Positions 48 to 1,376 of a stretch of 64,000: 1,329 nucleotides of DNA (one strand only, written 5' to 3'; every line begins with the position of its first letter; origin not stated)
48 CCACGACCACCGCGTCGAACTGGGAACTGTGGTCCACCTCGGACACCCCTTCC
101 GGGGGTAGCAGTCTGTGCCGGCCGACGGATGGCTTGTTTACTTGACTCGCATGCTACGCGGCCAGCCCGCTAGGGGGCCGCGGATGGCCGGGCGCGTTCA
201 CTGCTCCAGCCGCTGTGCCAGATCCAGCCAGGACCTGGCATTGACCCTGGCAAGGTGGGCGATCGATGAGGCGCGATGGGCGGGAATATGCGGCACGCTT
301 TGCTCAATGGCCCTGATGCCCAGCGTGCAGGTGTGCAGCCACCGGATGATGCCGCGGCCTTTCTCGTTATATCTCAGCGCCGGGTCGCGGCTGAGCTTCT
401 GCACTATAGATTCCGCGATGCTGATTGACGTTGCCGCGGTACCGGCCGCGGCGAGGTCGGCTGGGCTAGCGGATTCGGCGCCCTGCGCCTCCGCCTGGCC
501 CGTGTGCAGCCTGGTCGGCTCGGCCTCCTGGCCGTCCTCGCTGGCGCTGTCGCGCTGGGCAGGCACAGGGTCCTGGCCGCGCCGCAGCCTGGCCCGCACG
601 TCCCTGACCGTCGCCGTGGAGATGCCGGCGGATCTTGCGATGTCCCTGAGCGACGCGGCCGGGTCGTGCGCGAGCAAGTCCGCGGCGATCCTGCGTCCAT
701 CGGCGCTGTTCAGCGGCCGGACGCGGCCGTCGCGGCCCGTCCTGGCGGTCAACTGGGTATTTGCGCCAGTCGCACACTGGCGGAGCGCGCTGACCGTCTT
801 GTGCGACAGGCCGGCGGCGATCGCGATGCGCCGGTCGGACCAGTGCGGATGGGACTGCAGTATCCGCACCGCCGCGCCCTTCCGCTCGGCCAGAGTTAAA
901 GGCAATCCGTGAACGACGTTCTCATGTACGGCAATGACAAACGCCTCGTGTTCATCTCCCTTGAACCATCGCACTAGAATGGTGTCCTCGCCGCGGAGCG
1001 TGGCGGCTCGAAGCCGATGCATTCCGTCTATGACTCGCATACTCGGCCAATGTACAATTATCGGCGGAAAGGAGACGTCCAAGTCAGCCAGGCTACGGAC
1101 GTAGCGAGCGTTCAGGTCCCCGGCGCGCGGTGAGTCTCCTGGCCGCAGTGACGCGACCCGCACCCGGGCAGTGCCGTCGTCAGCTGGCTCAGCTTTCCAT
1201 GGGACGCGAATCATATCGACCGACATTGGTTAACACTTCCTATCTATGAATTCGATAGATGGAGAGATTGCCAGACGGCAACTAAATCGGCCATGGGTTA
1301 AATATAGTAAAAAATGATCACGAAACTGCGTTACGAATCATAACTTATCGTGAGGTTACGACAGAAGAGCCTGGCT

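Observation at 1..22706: Pyochelin/coelibactin-type aryl-thiazoline NRPS cluster with an unusual tailoring set that includes a tryptophan 2,3-dioxygenase.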

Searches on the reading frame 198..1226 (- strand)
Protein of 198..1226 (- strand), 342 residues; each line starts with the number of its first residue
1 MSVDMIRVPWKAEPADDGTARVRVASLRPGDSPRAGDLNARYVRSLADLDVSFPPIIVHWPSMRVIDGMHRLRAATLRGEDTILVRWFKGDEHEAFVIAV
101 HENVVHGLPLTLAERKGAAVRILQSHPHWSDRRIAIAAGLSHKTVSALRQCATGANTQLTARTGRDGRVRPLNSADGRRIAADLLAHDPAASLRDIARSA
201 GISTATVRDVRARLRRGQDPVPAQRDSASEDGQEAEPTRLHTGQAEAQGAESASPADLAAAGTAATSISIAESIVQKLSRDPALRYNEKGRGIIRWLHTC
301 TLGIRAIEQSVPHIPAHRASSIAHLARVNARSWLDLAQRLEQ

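Call 5: search_protein_families(library=pfam, proteins=[window:198-1226:-])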
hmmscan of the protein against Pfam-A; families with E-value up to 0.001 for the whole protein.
window:198-1226:- (342 aa): 3 families
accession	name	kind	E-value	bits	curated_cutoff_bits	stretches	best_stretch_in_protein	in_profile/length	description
PF13404.12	HTH_AsnC-type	-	6.3e-05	23.2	27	0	184-214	11-41/42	AsnC-type helix-turn-helix domain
PF00356.27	LacI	-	0.00015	22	27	0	192-207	1-16/46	Bacterial regulatory proteins, lacI family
PF13384.12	HTH_23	-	0.00017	21.7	24.6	0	181-220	10-48/50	Homeodomain-like domain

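Call 8: find_encoding_contigs(protein=window:198-1226:-, flank=10000, max_places=6)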
Protein window:198-1226:- (342 aa): 1 contig read that carries it; 1 place shown.
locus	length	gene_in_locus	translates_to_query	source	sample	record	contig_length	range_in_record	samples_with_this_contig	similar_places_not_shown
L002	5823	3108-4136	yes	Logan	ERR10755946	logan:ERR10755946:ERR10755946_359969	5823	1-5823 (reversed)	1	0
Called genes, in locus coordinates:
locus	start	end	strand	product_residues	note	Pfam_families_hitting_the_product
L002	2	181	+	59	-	?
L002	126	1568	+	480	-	PF13522:GATase_6, PF13537:GATase_7, PF00733:Asn_synthase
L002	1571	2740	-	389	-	PF02771:Acyl-CoA_dh_N, PF00441:Acyl-CoA_dh_1 (weak), PF08028:Acyl-CoA_dh_2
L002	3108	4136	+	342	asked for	PF27534:NovG_helical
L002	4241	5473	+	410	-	PF00890:FAD_binding_2 (faint), PF01266:DAO (weak), PF01494:FAD_binding_3, PF04820:Trp_halogenase, PF12831:FAD_oxidored, PF13450:NAD_binding_8 (weak), PF04820:Trp_halogenase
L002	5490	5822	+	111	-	?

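Call 85: search_protein_families(library=ncbifam, proteins=[window:198-1226:-], max_evalue=1e-8)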
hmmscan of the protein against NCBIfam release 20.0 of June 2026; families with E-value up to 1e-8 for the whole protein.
window:198-1226:- (342 aa): 0 families
